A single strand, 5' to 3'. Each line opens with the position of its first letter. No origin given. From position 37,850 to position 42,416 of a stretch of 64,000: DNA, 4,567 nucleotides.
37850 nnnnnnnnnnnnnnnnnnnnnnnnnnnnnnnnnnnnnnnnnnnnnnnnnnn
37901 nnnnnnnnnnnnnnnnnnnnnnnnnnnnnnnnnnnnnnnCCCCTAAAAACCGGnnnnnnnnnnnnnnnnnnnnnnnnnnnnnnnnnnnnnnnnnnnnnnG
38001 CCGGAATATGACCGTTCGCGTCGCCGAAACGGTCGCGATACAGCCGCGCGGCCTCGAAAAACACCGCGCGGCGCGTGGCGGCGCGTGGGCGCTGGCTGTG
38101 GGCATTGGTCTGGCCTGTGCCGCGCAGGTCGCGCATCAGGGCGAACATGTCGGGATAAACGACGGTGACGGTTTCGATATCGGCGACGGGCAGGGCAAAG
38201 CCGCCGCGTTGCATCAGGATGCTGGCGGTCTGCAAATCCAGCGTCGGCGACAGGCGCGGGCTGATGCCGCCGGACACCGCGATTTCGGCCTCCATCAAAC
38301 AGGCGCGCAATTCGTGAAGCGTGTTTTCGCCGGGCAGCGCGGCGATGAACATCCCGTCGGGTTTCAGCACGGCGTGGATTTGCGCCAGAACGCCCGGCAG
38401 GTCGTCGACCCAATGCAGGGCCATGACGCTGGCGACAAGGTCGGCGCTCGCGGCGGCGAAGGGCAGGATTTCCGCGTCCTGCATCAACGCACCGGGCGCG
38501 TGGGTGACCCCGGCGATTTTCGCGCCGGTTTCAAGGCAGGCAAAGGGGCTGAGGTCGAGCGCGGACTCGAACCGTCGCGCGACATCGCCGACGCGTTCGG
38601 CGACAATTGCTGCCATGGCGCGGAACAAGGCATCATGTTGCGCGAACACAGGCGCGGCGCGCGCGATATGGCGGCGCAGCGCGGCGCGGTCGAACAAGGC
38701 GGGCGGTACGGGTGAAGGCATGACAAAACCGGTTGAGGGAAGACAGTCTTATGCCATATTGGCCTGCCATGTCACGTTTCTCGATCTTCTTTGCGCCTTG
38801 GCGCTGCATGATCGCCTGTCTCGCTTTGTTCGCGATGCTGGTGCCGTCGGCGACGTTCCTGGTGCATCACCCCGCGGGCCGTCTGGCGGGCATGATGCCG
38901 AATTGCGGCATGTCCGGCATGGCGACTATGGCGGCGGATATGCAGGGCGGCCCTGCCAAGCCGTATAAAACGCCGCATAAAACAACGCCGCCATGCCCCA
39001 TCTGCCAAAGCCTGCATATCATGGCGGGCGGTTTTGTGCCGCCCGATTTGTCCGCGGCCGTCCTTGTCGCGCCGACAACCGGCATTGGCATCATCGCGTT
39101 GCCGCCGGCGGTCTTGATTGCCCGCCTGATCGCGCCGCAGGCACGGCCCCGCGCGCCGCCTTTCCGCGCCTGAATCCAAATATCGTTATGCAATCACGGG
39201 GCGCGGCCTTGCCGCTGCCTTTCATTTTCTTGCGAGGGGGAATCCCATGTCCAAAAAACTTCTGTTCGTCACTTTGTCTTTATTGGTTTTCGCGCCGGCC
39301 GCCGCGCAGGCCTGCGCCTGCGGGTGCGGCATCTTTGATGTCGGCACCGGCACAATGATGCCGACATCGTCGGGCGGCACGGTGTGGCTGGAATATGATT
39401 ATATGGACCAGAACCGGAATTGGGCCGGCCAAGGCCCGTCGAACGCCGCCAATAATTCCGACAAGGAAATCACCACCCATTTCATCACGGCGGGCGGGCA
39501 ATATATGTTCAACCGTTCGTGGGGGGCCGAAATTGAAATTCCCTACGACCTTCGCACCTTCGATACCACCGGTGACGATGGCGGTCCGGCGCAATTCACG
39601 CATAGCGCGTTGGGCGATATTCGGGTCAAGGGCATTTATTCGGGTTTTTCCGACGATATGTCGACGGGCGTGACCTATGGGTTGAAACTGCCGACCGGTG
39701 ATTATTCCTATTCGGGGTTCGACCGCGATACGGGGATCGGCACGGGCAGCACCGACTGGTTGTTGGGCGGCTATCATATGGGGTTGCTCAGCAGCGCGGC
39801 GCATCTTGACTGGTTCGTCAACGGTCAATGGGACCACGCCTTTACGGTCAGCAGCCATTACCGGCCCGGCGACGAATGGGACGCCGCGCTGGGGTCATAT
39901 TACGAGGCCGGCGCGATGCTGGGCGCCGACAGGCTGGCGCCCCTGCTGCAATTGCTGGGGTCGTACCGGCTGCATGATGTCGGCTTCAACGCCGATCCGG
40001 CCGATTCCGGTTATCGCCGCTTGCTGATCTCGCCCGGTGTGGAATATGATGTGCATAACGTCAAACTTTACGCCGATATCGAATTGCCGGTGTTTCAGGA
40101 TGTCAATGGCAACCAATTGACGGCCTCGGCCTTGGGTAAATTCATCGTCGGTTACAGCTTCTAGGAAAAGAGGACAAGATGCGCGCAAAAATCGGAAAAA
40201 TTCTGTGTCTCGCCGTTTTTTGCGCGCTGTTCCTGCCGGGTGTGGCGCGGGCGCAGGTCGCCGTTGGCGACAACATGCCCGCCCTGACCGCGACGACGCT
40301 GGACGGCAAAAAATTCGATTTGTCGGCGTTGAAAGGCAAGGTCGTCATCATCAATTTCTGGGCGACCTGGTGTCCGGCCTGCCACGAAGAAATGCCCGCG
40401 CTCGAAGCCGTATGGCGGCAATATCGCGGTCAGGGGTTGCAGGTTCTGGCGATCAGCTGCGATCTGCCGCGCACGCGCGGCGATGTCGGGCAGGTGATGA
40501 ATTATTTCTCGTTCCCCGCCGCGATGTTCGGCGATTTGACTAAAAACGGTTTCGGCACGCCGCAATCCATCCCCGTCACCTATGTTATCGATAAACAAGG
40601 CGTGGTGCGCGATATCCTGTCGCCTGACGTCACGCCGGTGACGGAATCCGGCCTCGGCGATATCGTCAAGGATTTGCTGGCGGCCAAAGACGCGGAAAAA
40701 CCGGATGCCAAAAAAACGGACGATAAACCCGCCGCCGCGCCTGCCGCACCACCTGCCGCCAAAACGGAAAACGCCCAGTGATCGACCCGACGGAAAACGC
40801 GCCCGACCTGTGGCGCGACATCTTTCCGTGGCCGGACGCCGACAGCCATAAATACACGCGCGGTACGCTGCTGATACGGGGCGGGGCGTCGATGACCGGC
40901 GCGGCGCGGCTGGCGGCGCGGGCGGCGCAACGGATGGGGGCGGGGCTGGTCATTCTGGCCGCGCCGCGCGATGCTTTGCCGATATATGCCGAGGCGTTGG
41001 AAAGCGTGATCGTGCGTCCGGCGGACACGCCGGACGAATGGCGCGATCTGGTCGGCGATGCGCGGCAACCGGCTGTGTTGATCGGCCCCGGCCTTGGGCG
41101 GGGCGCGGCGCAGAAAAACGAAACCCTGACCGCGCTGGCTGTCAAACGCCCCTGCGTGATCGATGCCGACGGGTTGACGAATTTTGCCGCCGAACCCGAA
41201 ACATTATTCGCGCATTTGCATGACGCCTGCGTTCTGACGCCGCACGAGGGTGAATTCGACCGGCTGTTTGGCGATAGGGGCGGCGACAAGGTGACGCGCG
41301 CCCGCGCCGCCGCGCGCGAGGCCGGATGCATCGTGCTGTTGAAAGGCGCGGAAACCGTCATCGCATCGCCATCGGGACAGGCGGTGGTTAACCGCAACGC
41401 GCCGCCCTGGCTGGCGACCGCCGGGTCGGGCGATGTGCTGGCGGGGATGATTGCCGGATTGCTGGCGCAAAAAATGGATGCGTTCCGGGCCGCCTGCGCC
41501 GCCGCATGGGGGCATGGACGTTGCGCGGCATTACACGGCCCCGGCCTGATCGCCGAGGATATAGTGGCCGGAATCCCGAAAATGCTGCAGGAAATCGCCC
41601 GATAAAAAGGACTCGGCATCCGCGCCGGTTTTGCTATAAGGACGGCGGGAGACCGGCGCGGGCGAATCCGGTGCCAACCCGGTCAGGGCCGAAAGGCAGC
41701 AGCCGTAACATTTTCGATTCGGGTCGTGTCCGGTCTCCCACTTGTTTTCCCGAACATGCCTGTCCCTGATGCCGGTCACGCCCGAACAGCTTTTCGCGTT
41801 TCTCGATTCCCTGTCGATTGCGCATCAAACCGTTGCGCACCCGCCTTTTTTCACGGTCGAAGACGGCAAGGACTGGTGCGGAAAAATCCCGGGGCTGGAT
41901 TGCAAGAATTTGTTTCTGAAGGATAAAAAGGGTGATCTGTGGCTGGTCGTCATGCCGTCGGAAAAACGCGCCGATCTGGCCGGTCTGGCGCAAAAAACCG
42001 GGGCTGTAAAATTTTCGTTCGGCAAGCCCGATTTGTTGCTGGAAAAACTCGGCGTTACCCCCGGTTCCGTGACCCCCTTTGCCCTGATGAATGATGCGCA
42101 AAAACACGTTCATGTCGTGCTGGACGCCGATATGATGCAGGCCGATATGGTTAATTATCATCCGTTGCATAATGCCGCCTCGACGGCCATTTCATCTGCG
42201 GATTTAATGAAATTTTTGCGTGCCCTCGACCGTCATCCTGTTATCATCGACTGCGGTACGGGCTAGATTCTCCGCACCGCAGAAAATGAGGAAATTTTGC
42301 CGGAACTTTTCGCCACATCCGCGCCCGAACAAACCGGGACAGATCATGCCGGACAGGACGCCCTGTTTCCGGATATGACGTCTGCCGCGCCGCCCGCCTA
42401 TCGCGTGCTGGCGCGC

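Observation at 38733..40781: Compact periplasmic module: DUF2946 Met-rich protein, outer-membrane barrel with CACGCG N-terminal motif, and TlpA thioredoxin (putative copper handling)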

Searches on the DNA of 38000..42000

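Call 78: search_rna_families(source=window, start=38000, end=42000, threshold=evalue, max_evalue=1)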
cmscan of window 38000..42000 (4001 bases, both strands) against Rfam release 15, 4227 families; matches with E-value up to 1: 1.
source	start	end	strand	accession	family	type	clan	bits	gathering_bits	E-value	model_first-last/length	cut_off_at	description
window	41646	41743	+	RF00169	Bacteria_small_SRP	Gene;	CL00003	60.8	40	4e-12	1-97/97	no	Bacterial small signal recognition particle RNA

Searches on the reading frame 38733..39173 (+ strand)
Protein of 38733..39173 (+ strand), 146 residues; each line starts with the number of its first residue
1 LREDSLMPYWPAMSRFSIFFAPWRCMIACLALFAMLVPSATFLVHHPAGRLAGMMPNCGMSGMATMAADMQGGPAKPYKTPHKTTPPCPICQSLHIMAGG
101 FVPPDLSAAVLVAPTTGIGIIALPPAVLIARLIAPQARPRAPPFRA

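Call 3: search_protein_families(library=pfam, proteins=[window:38733-39173:+], max_evalue=0.01)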
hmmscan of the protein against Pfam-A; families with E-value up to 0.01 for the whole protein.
window:38733-39173:+ (146 aa): 1 family
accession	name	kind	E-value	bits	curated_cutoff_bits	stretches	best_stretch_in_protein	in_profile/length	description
PF11162.13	DUF2946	-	1e-06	29.9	23.7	1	28-143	1-117/117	Protein of unknown function (DUF2946)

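Call 4: search_protein_families(library=ncbifam, proteins=[window:38733-39173:+], max_evalue=0.01)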
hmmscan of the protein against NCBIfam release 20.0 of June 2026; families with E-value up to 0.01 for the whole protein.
window:38733-39173:+ (146 aa): 0 families

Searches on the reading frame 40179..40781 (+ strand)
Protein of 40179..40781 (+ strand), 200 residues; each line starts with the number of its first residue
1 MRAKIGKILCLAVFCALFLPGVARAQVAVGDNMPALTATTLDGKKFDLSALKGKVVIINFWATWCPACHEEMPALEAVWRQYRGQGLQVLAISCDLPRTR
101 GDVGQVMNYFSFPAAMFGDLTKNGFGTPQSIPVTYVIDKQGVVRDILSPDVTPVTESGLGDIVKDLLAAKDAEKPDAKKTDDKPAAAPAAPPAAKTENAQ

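Call 3: search_protein_families(library=pfam, proteins=[window:40179-40781:+], max_evalue=0.01)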
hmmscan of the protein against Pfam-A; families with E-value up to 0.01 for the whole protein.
window:40179-40781:+ (200 aa): 6 families
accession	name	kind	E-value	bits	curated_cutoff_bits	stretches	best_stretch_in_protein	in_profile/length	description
PF00578.27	AhpC-TSA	-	1.2e-22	80.6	26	1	29-145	1-123/124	AhpC/TSA family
PF08534.16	Redoxin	-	4.4e-18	65.9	26.6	1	29-146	2-131/148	Redoxin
PF13905.12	Thioredoxin_8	-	4.6e-08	33.7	27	1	53-141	1-92/94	Thioredoxin-like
PF00085.26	Thioredoxin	-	1.1e-07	32.2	23.5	1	41-98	5-62/103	Thioredoxin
PF00255.25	GSHPx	-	2.3e-07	30.8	27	1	36-95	4-62/108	Glutathione peroxidase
PF02630.20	SCO1-SenC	-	0.0093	16.4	22.8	0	39-96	7-67/134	SCO1/SenC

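Call 4: search_protein_families(library=ncbifam, proteins=[window:40179-40781:+], max_evalue=0.01)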
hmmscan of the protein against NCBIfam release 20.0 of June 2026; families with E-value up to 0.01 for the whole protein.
window:40179-40781:+ (200 aa): 19 families
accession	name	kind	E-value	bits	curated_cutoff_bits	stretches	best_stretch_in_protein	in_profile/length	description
NF002854.0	PRK03147.1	subfamily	7.6e-25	87.8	170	1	1-152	9-161/176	thiol-disulfide oxidoreductase ResA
NF047696.1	ThlDiSintTplARhiz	equivalog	3.2e-19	69.6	230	1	31-142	75-192/219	thiol:disulfide interchange protein TlpA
NF041202.1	StoA_CxxC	exception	2.2e-12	47.1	210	1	11-156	12-154/163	endospore biogenesis thiol-disulfide oxidoreductase StoA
NF041054.1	WAxxUGC_long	equivalog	5.1e-11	42.5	300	1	32-96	83-146/354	ResA-like WAxxUGC motif-containing protein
TIGR00385.1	dsbE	subfamily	3.4e-10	39.8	123.15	1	30-144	37-151/173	DsbE family thiol:disulfide interchange protein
NF011941.0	PRK15412.1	equivalog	3.5e-07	29.9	359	1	30-151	42-163/185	thiol:disulfide interchange protein DsbE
TIGR01068.1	thioredoxin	equivalog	5.2e-07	29.8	96.8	1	45-95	5-55/101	thioredoxin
NF007900.0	PRK10606.1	equivalog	5e-06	26.2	270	1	34-95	6-66/183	glutathione peroxidase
NF009668.0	PRK13189.1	equivalog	2e-05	23.9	211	1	26-95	9-79/224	peroxiredoxin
NF010625.0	PRK14018.1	equivalog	3.8e-05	22.4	522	1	23-92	28-95/521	bifunctional peptide-methionine (S)-S-oxide reductase MsrA/peptide-methionine (R)-S-oxide reductase MsrB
TIGR01126.1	pdi_dom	equivalog_domain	6.6e-05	23.1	107.2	1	44-109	4-72/105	protein disulfide-isomerase domain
NF047697.1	ThioredTrxAClost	equivalog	0.00015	21.9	140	1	41-85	4-49/105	thioredoxin TrxA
TIGR02740.1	TraF-like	hypoth_equivalog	0.00015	21.1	232.25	1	48-95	164-208/276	TraF-like protein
NF008229.0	PRK10996.1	equivalog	0.00025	20.8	125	1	52-85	51-84/141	thioredoxin TrxC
NF006898.0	PRK09381.1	equivalog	0.00027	21.3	138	1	43-89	10-56/109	thioredoxin TrxA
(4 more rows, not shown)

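Call 59: search_solved_structures(query=window:40179-40778:+, max_evalue=0.00001)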
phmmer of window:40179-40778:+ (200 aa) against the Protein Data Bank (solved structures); distinct sequences matched with E-value up to 0.00001: 43.
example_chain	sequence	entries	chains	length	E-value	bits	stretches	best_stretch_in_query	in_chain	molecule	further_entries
4nmu_A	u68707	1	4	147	1.4e-19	73.7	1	25-148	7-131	Thiol-disulfide oxidoreductase ResA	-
3kcm_A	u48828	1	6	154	1.7e-17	66.9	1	33-144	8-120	Thioredoxin family protein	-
3hdc_A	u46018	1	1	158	5.3e-16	62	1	27-147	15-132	Thioredoxin family protein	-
3or5_A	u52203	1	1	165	6.2e-16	61.8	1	33-174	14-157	Thiol:disulfide interchange protein, thioredoxin family protein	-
3c71_A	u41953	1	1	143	7.9e-16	61.5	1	30-156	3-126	Thiol-disulfide oxidoreductase resA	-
1st9_A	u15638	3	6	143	7.6e-15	58.3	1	30-156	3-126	Thiol-disulfide oxidoreductase resA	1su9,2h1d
2f9s_A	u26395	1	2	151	8.8e-15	58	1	30-157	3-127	Thiol-disulfide oxidoreductase resA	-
2h1b_A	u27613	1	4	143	2e-14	56.9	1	30-156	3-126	Thiol-disulfide oxidoreductase resA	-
3c73_A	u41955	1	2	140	2.6e-14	56.5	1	37-156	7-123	Thiol-disulfide oxidoreductase resA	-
2h19_A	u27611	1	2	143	1.4e-13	54.2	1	30-156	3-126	Thiol-disulfide oxidoreductase resA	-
2h1a_A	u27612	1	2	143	1.4e-13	54.1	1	30-156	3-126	Thiol-disulfide oxidoreductase resA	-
1jfu_A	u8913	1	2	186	1.8e-13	53.8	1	31-142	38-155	THIOL:DISULFIDE INTERCHANGE PROTEIN TLPA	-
2yp6_A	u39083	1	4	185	1.6e-12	50.7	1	25-146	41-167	THIOREDOXIN FAMILY PROTEIN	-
4hqz_A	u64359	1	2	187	1.7e-12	50.6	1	25-146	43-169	Thioredoxin family protein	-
2h1g_A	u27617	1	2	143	2.5e-12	50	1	30-156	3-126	Thiol-disulfide oxidoreductase resA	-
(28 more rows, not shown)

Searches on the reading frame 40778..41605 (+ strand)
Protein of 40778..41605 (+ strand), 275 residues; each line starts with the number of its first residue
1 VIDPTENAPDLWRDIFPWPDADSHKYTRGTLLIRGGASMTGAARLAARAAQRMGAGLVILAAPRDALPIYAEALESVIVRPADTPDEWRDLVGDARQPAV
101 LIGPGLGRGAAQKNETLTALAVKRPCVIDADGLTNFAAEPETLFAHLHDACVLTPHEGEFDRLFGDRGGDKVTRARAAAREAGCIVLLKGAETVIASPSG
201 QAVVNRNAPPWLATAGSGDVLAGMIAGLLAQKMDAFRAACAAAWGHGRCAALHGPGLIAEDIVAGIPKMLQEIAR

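Call 3: search_protein_families(library=pfam, proteins=[window:40778-41605:+], max_evalue=0.01)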
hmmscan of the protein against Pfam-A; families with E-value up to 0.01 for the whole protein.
window:40778-41605:+ (275 aa): 2 families
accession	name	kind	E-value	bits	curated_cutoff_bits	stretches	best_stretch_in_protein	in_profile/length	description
PF01256.23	Carb_kinase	-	4.7e-57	193.7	27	1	31-252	2-222/242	NAD(P)H-hydrate dehydratase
PF02110.20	HK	-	0.0072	16.2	27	0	170-242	139-211/247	Hydroxyethylthiazole kinase family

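Call 4: search_protein_families(library=ncbifam, proteins=[window:40778-41605:+], max_evalue=0.01)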
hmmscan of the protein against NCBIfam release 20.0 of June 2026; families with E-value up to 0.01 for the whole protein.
window:40778-41605:+ (275 aa): 4 families
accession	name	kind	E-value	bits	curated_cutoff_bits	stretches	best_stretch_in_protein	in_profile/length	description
TIGR00196.1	yjeF_cterm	hypoth_equivalog_domain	1e-56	192.3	129.85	1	19-266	15-271/277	NAD(P)H-hydrate dehydratase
NF007856.0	PRK10565.1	equivalog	1.5e-33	116.3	703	1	21-267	247-495/510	bifunctional ADP-dependent NAD(P)H-hydrate dehydratase/NAD(P)H-hydrate epimerase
NF006830.1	PRK09355.1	equivalog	4.9e-06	26.1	180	1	169-250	144-225/263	hydroxyethylthiazole kinase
TIGR00694.1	thiM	equivalog_domain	0.0029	17.2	256.4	1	170-243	139-212/249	hydroxyethylthiazole kinase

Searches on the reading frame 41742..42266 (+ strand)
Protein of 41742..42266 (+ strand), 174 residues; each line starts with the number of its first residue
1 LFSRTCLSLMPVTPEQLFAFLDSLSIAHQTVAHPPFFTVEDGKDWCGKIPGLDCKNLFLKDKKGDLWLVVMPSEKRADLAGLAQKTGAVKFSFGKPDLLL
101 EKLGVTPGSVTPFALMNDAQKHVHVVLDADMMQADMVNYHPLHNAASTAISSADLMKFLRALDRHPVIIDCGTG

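Call 3: search_protein_families(library=pfam, proteins=[window:41742-42266:+], max_evalue=0.01)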
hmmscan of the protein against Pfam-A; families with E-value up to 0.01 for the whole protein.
window:41742-42266:+ (174 aa): 1 family
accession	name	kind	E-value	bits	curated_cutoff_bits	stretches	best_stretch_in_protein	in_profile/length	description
PF04073.20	tRNA_edit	-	9.5e-28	97.2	25.5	1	33-158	1-123/123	Aminoacyl-tRNA editing domain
